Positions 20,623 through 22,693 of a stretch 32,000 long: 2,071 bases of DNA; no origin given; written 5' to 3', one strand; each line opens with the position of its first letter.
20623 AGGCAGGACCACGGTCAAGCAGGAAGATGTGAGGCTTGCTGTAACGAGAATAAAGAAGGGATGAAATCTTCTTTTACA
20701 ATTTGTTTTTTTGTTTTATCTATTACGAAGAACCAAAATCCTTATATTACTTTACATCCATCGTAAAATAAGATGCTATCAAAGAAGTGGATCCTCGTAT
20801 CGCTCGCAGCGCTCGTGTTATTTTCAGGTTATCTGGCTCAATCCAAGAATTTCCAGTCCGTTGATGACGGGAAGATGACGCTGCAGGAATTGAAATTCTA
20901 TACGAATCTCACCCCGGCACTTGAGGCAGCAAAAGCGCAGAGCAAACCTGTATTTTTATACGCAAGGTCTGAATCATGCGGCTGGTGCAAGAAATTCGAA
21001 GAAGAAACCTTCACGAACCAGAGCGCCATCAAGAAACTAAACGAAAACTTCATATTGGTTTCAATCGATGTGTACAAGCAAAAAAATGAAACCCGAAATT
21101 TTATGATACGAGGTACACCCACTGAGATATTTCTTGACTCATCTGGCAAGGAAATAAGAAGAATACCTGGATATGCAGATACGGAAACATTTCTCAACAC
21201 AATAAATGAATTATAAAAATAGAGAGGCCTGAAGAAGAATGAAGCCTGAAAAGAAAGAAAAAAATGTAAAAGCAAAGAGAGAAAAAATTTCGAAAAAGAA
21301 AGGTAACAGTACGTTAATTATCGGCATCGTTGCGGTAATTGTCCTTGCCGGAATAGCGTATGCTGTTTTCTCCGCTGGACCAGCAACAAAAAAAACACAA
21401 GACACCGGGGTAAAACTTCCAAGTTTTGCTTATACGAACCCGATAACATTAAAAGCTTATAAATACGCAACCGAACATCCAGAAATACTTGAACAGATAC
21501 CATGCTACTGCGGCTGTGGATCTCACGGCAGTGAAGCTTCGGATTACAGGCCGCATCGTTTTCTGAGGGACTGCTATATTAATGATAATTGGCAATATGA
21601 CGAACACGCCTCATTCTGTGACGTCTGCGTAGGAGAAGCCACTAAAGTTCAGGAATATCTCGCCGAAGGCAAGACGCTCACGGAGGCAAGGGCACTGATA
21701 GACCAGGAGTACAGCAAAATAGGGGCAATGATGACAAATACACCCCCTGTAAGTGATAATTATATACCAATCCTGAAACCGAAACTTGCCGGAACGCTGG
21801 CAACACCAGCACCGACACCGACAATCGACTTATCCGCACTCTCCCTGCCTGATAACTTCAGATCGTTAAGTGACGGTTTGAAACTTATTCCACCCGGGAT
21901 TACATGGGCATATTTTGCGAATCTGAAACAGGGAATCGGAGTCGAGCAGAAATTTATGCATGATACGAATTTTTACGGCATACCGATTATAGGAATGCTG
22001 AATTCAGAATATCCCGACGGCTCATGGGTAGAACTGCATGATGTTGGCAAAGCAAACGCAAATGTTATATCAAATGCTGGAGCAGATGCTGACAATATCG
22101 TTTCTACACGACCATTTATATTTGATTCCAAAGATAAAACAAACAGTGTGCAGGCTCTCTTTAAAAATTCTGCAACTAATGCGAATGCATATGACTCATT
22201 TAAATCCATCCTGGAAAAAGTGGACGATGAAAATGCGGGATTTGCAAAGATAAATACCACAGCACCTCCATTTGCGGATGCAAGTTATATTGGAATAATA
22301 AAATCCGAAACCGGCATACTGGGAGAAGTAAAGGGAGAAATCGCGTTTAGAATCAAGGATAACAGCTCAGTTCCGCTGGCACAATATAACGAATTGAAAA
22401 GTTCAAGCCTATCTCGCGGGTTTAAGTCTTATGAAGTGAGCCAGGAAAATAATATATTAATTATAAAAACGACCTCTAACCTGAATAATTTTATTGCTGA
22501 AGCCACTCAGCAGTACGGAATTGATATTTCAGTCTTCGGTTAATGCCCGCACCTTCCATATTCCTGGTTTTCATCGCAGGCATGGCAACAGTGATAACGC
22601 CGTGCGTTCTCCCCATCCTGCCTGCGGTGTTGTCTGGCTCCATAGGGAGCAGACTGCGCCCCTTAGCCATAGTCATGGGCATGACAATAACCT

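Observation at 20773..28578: Two-module extracytoplasmic thiol-redox / cytochrome c maturation island with non-canonical partners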

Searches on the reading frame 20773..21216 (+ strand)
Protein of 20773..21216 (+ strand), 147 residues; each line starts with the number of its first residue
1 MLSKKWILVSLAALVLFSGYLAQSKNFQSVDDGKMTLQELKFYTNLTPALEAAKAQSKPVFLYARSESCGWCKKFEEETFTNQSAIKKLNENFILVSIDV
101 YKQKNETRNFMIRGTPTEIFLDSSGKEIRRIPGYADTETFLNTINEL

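Call 3: search_protein_families(library=pfam, proteins=[window:20773-21216:+], max_evalue=0.01)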
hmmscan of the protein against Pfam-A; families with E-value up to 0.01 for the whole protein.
window:20773-21216:+ (147 aa): 4 families
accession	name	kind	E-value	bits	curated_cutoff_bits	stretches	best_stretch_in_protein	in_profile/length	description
PF13098.12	Thioredoxin_2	-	1.2e-14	55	27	1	53-142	1-102/104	Thioredoxin-like domain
PF13899.12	Thioredoxin_7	-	1.1e-12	48.3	27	1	43-122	3-82/83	Thioredoxin-like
PF03190.21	Thioredox_DsbH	-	2.5e-10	41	27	1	41-100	21-80/163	Protein of unknown function, DUF255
PF00085.26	Thioredoxin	-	6.5e-08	33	23.5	1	55-145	16-102/103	Thioredoxin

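Call 4: search_protein_families(library=ncbifam, proteins=[window:20773-21216:+], max_evalue=0.01)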
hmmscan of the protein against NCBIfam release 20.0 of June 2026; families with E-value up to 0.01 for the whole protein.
window:20773-21216:+ (147 aa): 9 families
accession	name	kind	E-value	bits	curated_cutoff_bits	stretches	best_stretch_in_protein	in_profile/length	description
NF045694.1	seleno_TsoB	exception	1e-15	56.9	805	1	48-146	465-570/572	rhodanese/DsbD fusion-like selenoprotein TsoB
NF001419.0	PRK00293.1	subfamily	7e-14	51.3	330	1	17-146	437-571/574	protein-disulfide reductase DsbD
NF041199.1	trx7_PDZ_seleno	equivalog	8.2e-09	34.8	300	1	41-99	2-61/390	Trx7/PDZ domain-containing (seleno)protein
NF043050.1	DisulfRedDsbH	equivalog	9.8e-09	35.5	190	1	5-131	3-145/166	disulfide reductase DsbH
TIGR01126.1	pdi_dom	equivalog_domain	1.4e-05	25.3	107.2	1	60-146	17-103/105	protein disulfide-isomerase domain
NF041382.1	Trx_VPGUxxT_one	exception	0.00018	20.9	350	1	22-102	13-94/349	VPGUxxT family thioredoxin-like (seleno)protein, type 1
TIGR01068.1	thioredoxin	equivalog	0.00057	20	96.8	1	58-146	15-99/101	thioredoxin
TIGR01130.1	ER_PDI_fam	subfamily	0.0013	18.4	344.25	1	56-141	362-445/476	protein disulfide-isomerase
NF041383.1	Trx_VPGUxxT_two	exception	0.0042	16.8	275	1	40-100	5-66/287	VPGUxxT family thioredoxin-like (seleno)protein, type 2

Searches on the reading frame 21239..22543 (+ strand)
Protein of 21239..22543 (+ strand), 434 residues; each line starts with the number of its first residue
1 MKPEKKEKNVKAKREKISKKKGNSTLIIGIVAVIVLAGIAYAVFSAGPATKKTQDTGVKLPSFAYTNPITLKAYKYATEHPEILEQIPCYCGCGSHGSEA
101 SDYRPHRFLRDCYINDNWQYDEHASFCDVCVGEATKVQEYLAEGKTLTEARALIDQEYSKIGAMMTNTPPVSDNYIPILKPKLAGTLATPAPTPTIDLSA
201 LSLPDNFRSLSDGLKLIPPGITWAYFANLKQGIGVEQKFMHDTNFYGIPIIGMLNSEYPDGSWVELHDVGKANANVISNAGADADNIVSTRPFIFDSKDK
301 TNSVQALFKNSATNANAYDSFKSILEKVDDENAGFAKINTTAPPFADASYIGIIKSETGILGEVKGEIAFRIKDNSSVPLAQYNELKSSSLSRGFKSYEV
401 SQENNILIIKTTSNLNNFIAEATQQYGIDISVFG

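Call 3: search_protein_families(library=pfam, proteins=[window:21239-22543:+], max_evalue=0.01)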
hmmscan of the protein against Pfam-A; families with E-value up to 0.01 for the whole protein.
window:21239-22543:+ (434 aa): 1 family
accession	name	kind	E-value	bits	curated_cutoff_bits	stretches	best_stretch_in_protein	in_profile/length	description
PF13798.11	PCYCGC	-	1.5e-17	64.4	25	1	58-169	41-151/153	Protein of unknown function with PCYCGC motif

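Call 4: search_protein_families(library=ncbifam, proteins=[window:21239-22543:+], max_evalue=0.01)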
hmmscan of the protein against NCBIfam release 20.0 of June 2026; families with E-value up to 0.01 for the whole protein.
window:21239-22543:+ (434 aa): 1 family
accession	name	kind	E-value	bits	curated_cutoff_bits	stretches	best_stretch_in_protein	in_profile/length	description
NF041379.1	OS_HP4_CYCXC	equivalog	9.5e-18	64.1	90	1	65-158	10-89/90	CYCXC family (seleno)protein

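Call 16: find_homologous_proteins(query=window:21239-22543:+, max_evalue=0.001)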
Query window:21239-22543:+ (434 aa): 231 proteins with E <= 0.001 among 6836 candidates; the best 120 are listed.
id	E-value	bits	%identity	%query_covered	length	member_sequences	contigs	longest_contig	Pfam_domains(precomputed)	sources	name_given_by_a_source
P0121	2.4e-290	980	100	100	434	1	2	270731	PF13798.12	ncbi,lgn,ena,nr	ncbi:MAG: PCYCGC motif-containing lipoprotein [Candidatus Methanoperedens sp.]|nr:PCYCGC motif-conta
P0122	2.2e-261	885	90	100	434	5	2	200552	PF13798.12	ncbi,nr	ncbi:MAG: PCYCGC motif-containing (lipo)protein [Candidatus Methanoperedens sp.]|nr:PCYCGC motif-con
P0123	1.7e-251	852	85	100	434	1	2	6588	PF13798.12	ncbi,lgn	-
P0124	3.2e-251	851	85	100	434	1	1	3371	PF13798.12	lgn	-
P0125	4.3e-251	851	85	100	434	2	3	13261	PF13798.12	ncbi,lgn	-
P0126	1.9e-250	849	85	100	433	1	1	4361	PF13798.12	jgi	jgi:hypothetical protein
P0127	7.1e-249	844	84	100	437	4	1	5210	PF13798.12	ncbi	-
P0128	1.9e-247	839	84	100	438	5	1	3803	PF13798.12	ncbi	-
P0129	3.8e-244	828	83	100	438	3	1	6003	PF13798.12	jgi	jgi:hypothetical protein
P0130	1.3e-238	810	80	100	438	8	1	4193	PF13798.12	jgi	-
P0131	1.7e-238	810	81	100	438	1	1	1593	PF13798.12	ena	-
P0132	2.1e-238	809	82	100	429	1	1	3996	PF13798.12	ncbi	-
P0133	7.4e-238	807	81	100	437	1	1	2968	PF13798.12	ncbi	-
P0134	9.1e-238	807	81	100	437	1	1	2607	PF13798.12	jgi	-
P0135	3.5e-237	805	80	100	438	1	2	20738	PF13798.12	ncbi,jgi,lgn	-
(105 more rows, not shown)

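Call 19: search_solved_structures(query=window:21239-22543:+, max_evalue=1)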
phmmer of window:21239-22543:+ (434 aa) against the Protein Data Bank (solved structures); distinct sequences matched with E-value up to 1: 2.
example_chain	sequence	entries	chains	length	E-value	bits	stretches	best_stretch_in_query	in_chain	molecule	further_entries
6wt6_A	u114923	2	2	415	0.43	12.6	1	77-225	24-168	Metazoan TIR-STING fusion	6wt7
9e78_2F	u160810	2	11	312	0.6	12.1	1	100-175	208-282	DMIP7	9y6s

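Call 36: predict_structure(alignment_id=A1)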
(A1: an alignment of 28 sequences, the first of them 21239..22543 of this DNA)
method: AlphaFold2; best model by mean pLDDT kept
length: 434 residues; sequences in the alignment: 28
mean_pLDDT: 72.2   pTM: 0.53
mean pLDDT of the five models: 72.2, 59.1, 54.8, 54.7, 53.4
residues with pLDDT >= 90: 99; 70-90: 174; 50-70: 69; < 50: 92
segments of 3 or more residues with pLDDT < 50: 1-56, 184-201, 272-276, 279-290
pLDDT, mean of each block of 10 residues (from residue 1): 37 34 38 42 34 44 77 88 89 64 77 87 84 88 86 86 69 82 46 43 64 89 86 60 62 81 73 49 44 61 76 82 94 91 90 83 90 89 94 94 94 91 83 53
secondary structure, 60 per line:
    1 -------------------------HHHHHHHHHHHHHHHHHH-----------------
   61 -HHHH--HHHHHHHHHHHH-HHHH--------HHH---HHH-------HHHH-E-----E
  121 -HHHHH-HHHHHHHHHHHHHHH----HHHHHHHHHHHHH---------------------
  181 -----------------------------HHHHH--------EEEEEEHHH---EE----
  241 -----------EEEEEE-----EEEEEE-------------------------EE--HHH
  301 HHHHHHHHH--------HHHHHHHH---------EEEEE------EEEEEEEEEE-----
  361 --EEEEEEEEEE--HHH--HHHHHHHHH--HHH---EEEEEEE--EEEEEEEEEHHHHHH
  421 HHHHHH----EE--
elements in order: H26-43 H62-65 H68-79 H81-84 H109-112 H122-126 H128-142 H147-159 H210-214 E223-228 E252-257 E263-268 H298-309 H318-325 E335-339 E346-355 E363-372 H380-388 E397-403 E406-414 H415-426

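Call 40: fold_search(model_id=the predicted structure, library=pdb)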
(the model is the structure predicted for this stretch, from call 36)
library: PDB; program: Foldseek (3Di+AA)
matches with E <= 10: 1360; with E <= 0.001: 0
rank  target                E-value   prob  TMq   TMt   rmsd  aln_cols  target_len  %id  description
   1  3k9f_A                3.7e-02  0.96  0.15  0.13   5.6        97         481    9  Detailed structural insight into the quinolone-DNA cleavage complex of type IIA topoisomerases (released 2009-10-27)
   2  1xn9_MODEL_1_A        6.2e-02  0.33  0.10  0.30  13.9        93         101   10  Solution Structure of Methanosarcina mazei Protein RPS24E: The Northeast Structural Genomics Consortium Target (released 2004-12-14)
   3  4z4q_A                6.6e-02  0.89  0.14  0.09   7.7        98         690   10  Quinazolinedione(PD 0305970)-DNA cleavage complex of topoisomerase IV from S. pneumoniae (released 2016-09-14)
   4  6vu7_C                8.9e-02  0.63  0.13  0.31   5.5        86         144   13  Crystal structure of YbjN, a putative transcription regulator from E. coli (released 2020-03-11)
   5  9c7n_B                9.9e-02  0.85  0.10  0.40   4.8        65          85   14  Crystal Structure of the GL3 ACT-like Domain (released 2025-10-08)
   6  3is5_B                1.1e-01  0.54  0.12  0.18  10.1        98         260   19  Crystal structure of CDPK kinase domain from toxoplasma Gondii, TGME49_018720 (released 2009-10-20)
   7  5w2f                  1.1e-01  0.21  0.12  0.22  13.1       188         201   12  Crystal Structure of the C-terminal Domain of Human eIF2D at 1.4 A resolution (released 2017-08-02)
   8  9c7n_D                1.2e-01  0.82  0.10  0.42   4.7        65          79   14  Crystal Structure of the GL3 ACT-like Domain (released 2025-10-08)
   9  6i6o_A                1.2e-01  0.54  0.12  0.35   5.9        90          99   16  Circular permutant of ribosomal protein S6, swap helix 2, L75A mutant (released 2019-11-27)
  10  6vu7_A                1.2e-01  0.30  0.13  0.28   9.2       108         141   13  Crystal structure of YbjN, a putative transcription regulator from E. coli (released 2020-03-11)
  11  8qmb_A                1.3e-01  0.85  0.15  0.09   5.5        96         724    9  Nucleant-assisted 2.0 A resolution structure of the Streptococcus pneumoniae topoisomerase IV-V18mer DNA complex with  (released 2024-10-02)
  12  6e52_A                1.3e-01  0.77  0.11  0.18   4.5        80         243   16  Chimeric structure of Saccharomyces cerevisiae GCN4 leucine zipper fused to Staphylococcus aureus AgrC cytoplasmic his (released 2019-02-27)
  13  4z3o_A                1.3e-01  0.77  0.14  0.10   5.6        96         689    8  Quinolone(Moxifloxacin)-DNA cleavage complex of topoisomerase IV from S. pneumoniae (released 2016-09-14)
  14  6e95_A                1.4e-01  0.75  0.11  0.18   4.5        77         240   17  Chimeric structure of Saccharomyces cerevisiae GCN4 leucine zipper fused to Staphylococcus aureus AgrC cytoplasmic his (released 2019-02-27)
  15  3is5_D                1.4e-01  0.38  0.12  0.18  10.3       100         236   20  Crystal structure of CDPK kinase domain from toxoplasma Gondii, TGME49_018720 (released 2009-10-20)
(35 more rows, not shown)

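Call 55: search_solved_structures(query=A1, max_evalue=1, show_alignments=1)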
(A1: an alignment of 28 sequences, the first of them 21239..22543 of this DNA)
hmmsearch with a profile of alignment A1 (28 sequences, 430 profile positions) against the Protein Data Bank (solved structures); distinct sequences matched with E-value up to 1: 3.
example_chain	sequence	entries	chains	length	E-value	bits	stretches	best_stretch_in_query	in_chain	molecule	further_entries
6l1k_A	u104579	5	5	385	0.65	12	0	170-255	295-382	NADH-dependent butanol dehydrogenase A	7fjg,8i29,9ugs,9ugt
4g0p_A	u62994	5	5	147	0.73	11.9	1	129-217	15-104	Protein argonaute 1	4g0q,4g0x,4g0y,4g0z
3vna_A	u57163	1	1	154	0.83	11.7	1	129-217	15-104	Protein argonaute 1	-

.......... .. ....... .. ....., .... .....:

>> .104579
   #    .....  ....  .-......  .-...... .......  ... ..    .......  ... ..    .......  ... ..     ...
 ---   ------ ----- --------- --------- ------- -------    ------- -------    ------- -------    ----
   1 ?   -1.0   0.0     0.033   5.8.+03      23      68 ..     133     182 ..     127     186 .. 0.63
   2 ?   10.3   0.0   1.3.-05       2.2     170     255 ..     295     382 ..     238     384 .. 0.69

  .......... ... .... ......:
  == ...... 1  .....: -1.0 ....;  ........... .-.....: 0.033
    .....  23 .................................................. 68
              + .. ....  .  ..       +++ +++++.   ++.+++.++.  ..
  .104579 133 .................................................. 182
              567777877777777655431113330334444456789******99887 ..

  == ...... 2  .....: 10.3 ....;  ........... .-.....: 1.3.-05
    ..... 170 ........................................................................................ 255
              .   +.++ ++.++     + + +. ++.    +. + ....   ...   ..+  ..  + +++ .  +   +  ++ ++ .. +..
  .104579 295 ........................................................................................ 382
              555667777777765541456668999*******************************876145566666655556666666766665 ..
